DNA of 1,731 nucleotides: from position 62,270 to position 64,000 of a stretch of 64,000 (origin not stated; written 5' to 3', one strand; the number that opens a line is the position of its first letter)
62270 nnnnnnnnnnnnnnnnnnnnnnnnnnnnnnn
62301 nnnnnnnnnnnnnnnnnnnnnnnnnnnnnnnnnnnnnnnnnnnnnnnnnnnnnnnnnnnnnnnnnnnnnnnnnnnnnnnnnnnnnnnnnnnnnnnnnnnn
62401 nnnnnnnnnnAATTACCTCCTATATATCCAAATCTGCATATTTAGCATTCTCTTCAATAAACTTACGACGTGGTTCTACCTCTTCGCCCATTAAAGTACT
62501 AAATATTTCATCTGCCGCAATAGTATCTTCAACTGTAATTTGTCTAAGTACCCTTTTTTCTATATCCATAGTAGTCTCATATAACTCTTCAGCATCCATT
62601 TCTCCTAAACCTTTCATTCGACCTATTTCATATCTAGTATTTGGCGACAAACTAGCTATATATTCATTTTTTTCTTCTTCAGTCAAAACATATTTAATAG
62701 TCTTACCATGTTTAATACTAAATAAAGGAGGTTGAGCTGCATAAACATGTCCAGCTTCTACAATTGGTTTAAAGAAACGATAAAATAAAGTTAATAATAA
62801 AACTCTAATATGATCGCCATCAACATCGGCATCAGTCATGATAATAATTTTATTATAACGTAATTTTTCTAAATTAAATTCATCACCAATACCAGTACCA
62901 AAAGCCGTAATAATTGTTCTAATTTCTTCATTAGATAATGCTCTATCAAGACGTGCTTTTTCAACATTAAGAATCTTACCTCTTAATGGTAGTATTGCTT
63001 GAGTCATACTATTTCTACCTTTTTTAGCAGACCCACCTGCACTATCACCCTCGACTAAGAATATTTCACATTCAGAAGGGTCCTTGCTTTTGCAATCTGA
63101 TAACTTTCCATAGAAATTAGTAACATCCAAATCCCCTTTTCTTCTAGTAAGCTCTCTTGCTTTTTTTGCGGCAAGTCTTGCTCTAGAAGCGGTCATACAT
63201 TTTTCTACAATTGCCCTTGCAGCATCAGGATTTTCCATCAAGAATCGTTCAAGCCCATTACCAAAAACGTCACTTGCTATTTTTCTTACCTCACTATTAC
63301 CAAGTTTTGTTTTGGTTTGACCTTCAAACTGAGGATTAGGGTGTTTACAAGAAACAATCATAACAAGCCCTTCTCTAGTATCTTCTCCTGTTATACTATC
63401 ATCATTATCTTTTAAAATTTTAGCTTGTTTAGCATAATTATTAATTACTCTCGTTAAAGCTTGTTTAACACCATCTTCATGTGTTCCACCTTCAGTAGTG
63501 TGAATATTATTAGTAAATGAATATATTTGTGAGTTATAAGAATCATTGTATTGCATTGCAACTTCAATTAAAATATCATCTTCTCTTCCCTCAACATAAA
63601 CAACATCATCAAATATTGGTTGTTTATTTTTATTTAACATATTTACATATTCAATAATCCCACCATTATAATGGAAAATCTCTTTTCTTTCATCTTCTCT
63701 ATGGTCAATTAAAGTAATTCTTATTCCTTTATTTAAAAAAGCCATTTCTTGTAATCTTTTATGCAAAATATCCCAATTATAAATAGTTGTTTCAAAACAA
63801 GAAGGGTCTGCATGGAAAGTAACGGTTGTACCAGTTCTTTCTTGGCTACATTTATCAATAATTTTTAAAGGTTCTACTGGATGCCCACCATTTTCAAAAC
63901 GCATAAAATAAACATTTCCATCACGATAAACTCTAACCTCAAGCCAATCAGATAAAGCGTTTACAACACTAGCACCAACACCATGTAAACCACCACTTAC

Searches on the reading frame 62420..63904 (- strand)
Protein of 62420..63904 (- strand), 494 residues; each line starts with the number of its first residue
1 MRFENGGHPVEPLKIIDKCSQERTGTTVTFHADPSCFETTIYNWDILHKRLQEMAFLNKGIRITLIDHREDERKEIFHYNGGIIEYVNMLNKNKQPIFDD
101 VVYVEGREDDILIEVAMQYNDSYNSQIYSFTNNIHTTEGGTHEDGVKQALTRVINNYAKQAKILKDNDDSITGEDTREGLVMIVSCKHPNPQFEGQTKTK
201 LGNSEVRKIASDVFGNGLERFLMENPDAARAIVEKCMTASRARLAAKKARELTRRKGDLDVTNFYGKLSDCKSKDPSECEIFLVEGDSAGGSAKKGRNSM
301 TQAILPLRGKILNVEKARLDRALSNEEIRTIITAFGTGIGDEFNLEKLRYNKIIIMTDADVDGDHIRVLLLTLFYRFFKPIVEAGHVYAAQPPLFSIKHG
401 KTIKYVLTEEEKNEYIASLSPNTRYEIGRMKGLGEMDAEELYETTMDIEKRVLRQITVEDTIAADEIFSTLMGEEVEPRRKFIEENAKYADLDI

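Call 9: search_protein_families(library=ncbifam, proteins=[window:62420-63904:-])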
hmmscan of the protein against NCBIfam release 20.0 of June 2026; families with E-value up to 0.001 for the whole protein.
window:62420-63904:- (494 aa): 5 families
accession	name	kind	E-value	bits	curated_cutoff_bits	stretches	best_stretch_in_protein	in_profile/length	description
NF004189.0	PRK05644.1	subfamily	1.4e-217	724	740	1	2-494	148-641/641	DNA gyrase subunit B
NF011501.0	PRK14939.1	subfamily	2.9e-211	704.1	796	2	2-419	149-563/803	DNA gyrase subunit B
TIGR01059.1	gyrB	equivalog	2e-206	687.3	882.4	1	2-493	139-638/639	DNA topoisomerase (ATP-hydrolyzing) subunit B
TIGR01058.1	parE_Gpos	equivalog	1.7e-169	565.2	899.95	1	2-490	143-630/637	DNA topoisomerase IV subunit B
TIGR01055.1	parE_Gneg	equivalog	3.6e-109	365.9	723.35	1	3-486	140-621/625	DNA topoisomerase IV subunit B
